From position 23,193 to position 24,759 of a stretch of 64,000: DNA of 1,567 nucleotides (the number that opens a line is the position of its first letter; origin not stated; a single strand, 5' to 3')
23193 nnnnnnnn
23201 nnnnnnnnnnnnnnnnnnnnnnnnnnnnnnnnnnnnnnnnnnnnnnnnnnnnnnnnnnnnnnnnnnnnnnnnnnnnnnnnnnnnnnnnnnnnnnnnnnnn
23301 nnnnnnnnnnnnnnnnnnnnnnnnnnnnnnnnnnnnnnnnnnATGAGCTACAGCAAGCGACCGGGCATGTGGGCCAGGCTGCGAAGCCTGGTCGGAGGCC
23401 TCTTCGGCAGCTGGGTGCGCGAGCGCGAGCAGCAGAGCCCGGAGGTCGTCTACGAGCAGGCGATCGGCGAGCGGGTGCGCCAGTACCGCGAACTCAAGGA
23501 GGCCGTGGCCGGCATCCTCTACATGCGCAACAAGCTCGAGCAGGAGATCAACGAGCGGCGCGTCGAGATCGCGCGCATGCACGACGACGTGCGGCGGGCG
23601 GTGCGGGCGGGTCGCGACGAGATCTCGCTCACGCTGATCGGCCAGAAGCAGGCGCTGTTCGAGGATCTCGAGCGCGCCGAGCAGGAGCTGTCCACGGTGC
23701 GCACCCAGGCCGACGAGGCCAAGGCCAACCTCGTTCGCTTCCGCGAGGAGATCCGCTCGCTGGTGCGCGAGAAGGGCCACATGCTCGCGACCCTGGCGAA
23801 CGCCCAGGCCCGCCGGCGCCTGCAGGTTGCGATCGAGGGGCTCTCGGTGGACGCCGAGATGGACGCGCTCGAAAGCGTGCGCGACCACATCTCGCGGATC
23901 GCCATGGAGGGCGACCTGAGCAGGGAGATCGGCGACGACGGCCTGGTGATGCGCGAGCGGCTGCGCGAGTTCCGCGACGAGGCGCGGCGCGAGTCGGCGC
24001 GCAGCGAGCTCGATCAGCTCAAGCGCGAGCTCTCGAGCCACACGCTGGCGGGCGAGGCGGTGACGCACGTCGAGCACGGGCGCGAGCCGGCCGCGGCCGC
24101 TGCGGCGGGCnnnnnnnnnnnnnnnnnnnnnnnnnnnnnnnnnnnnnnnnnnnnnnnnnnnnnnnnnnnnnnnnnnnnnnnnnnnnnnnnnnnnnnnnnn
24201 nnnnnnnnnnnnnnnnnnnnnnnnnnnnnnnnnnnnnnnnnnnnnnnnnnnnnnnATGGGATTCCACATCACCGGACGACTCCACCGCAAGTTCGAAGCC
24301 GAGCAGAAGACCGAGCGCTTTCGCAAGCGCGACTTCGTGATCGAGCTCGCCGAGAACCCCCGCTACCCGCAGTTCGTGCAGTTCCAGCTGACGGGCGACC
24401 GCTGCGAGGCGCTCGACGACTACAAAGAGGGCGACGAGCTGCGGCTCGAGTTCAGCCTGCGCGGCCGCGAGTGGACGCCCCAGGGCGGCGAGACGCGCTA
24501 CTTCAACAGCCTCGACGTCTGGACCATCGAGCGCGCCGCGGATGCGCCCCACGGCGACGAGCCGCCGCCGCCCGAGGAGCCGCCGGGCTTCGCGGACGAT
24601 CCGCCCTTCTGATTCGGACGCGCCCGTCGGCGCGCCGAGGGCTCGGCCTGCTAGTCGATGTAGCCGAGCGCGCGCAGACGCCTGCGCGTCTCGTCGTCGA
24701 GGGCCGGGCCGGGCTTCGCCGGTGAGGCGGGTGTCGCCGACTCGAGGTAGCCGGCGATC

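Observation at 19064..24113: Candidate envelope-stress system: sigma-54 promoter and palindromic enhancer, two tandem 2TM-type intramembrane kinases, NtrC-type activator, PspA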

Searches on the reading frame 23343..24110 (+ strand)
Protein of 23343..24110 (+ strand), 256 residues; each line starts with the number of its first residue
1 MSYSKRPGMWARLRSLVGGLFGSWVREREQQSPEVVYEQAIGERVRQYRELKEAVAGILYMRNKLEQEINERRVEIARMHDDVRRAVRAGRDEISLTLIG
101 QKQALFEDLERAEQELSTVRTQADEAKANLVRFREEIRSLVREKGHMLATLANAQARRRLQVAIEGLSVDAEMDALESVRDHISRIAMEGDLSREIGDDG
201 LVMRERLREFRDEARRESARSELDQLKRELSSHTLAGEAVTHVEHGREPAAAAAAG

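Call 6: search_protein_families(library=pfam, proteins=[window:23343-24110:+], max_evalue=0.01)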
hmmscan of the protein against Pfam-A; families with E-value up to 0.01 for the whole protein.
window:23343-24110:+ (256 aa): 4 families
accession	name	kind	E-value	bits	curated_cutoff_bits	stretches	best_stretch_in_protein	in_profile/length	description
PF04012.17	PspA_IM30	-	2.6e-19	70.2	33.9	1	9-229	2-217/220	PspA/IM30 family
PF21752.2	DACNG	-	0.00089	19.7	27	1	151-242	36-127/208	Probable sensor domain DACNG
PF07373.16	CAMP_factor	-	0.0081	16.1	23.3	0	39-74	130-165/219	CAMP factor (Cfa)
PF06156.18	YabA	-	0.0095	17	30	0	102-156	3-57/103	Initiation control protein YabA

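Call 25: search_protein_families(library=ncbifam, proteins=[window:23343-24110:+], max_evalue=0.00001)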
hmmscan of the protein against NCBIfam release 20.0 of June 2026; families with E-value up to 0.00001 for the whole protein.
window:23343-24110:+ (256 aa): 0 families

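Call 38: find_homologous_proteins(query=window:23343-24110:+, max_evalue=0.001)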
Query window:23343-24110:+ (256 aa): 1284 proteins with E <= 0.001 among 6108 candidates; the best 120 are listed.
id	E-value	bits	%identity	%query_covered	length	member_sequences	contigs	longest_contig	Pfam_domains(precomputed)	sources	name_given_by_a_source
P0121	1.6e-149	514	98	100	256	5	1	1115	PF04012.18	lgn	-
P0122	3.2e-127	441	85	99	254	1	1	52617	PF04012.18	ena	-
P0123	2.9e-125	434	83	100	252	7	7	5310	PF04012.18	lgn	-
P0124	4.8e-124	430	85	100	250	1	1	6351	PF04012.18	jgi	-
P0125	3.3e-122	424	87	92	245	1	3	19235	PF04012.18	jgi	jgi:phage shock protein A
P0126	3.8e-122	424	83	99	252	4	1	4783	PF04012.18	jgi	jgi:phage shock protein A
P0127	2.4e-121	421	83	98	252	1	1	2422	PF04012.18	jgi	-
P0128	9.0e-120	416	81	99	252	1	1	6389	PF04012.18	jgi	jgi:phage shock protein A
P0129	8.3e-119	413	81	99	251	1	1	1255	PF04012.18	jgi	jgi:phage shock protein A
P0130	1.4e-118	412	81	98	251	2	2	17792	PF04012.18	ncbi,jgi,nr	ncbi:MAG: PspA/IM30 family protein [Deltaproteobacteria bacterium]|nr:PspA/IM30 family protein [Delt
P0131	1.4e-118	412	81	98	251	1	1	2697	PF04012.18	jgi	jgi:phage shock protein A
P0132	2.3e-118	412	81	100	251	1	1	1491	PF04012.18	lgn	-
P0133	8.0e-116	403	81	99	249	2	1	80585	PF04012.18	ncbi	-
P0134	1.6e-115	402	81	97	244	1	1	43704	PF04012.18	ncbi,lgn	-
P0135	4.3e-114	398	80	98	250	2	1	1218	PF04012.18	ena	-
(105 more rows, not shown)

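Call 42: predict_structure(alignment_id=A2)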
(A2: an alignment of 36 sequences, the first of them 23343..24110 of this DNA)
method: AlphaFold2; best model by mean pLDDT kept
length: 256 residues; sequences in the alignment: 36
mean_pLDDT: 76.5   pTM: 0.50
mean pLDDT of the five models: 76.5, 76.2, 74.1, 70.7, 69.5
residues with pLDDT >= 90: 104; 70-90: 60; 50-70: 57; < 50: 35
segments of 3 or more residues with pLDDT < 50: 1-8, 233-256
pLDDT, mean of each block of 10 residues (from residue 1): 45 55 57 84 94 97 98 98 97 97 98 98 97 94 88 74 70 69 70 53 70 78 75 46 34 37
secondary structure, 60 per line:
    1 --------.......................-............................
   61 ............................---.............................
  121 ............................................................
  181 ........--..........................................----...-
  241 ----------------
elements in order: H9-31 H33-88 H92-188 H191-232

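Call 46: fold_search(model_id=the predicted structure, library=pdb)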
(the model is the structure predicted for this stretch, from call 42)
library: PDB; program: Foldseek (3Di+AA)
matches with E <= 10: 681; with E <= 0.001: 7
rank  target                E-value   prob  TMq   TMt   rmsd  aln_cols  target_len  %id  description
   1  6zvr_CB               1.1e-04  1.00  0.53  0.61  19.9       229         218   21  C11 symmetry: Bacterial Vipp1 and PspA are members of the ancient ESCRT-III membrane-remodeling superfamily. (released 2021-08-04)
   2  8qbs                  1.5e-04  1.00  0.53  0.65   8.7       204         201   22  Cryo-EM structure of Vipp1-F197K/L200K helical filament with lattice 1 (Vipp1-F197K/L200K_L1) (released 2024-09-11)
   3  8qbw                  2.9e-04  1.00  0.53  0.61  14.4       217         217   21  Cryo-EM structure of Vipp1-deltaH6_aa1-219 helical filament with lattice 3 (Vipp1-deltaH6_L3) (released 2024-09-11)
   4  9eom                  4.0e-04  1.00  0.63  0.74  17.2       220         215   21  250A Vipp1 dL10Ala helical tubes in the presence of EPL (released 2024-10-16)
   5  7o3w_A                4.5e-04  1.00  0.54  0.64  20.4       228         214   20  Structural basis for VIPP1 oligomerization and maintenance of thylakoid membrane integrity (released 2021-06-30)
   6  8qhx                  6.4e-04  1.00  0.48  0.63  17.6       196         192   21  280A Vipp1 H1-6 helical tubes in the presence of EPL (released 2024-09-18)
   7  7o3x_B                8.1e-04  1.00  0.55  0.64  16.7       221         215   21  Structural basis for VIPP1 oligomerization and maintenance of thylakoid membrane integrity (released 2021-06-30)
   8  8qfv                  1.6e-03  1.00  0.49  0.57  17.5       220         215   22  305A Vipp1 helical tubes in the presence of EPL (released 2024-09-11)
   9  8qbr                  1.8e-03  1.00  0.54  0.63   7.1       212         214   20  Cryo-EM structure of Vipp1 helical filament with lattice 1 (Vipp1_L1) (released 2024-09-18)
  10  6zvr_A                1.9e-03  1.00  0.51  0.58  15.3       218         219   22  C11 symmetry: Bacterial Vipp1 and PspA are members of the ancient ESCRT-III membrane-remodeling superfamily. (released 2021-08-04)
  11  7o3x_A                2.2e-03  1.00  0.52  0.62  11.6       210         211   20  Structural basis for VIPP1 oligomerization and maintenance of thylakoid membrane integrity (released 2021-06-30)
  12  9hzx_0                3.6e-03  1.00  0.53  0.61  17.3       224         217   16  280 A SynPspA rod after incubation with EPL (released 2025-08-13)
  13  6zvs_A                4.1e-03  1.00  0.44  0.79   3.5       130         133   22  C12 symmetry: Bacterial Vipp1 and PspA are members of the ancient ESCRT-III membrane-remodeling superfamily. (released 2021-08-04)
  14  6zvr_DB               6.2e-03  1.00  0.53  0.81   3.2       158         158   23  C11 symmetry: Bacterial Vipp1 and PspA are members of the ancient ESCRT-III membrane-remodeling superfamily. (released 2021-08-04)
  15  9hzm_0                7.4e-03  1.00  0.48  0.62  12.4       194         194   17  235 A SynPspA H1-5 rod after incubation with EPL (released 2025-08-13)
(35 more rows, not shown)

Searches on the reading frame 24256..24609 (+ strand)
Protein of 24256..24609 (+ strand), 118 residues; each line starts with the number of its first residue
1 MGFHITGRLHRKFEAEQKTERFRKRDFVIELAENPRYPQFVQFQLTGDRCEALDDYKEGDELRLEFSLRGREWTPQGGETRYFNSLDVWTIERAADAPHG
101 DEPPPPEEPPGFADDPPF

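Call 6: search_protein_families(library=pfam, proteins=[window:24256-24609:+], max_evalue=0.01)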
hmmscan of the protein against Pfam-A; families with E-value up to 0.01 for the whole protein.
window:24256-24609:+ (118 aa): 1 family
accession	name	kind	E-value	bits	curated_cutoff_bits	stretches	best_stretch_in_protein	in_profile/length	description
PF11325.14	DUF3127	-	4.8e-22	78.4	27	1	5-92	2-85/85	Domain of unknown function (DUF3127)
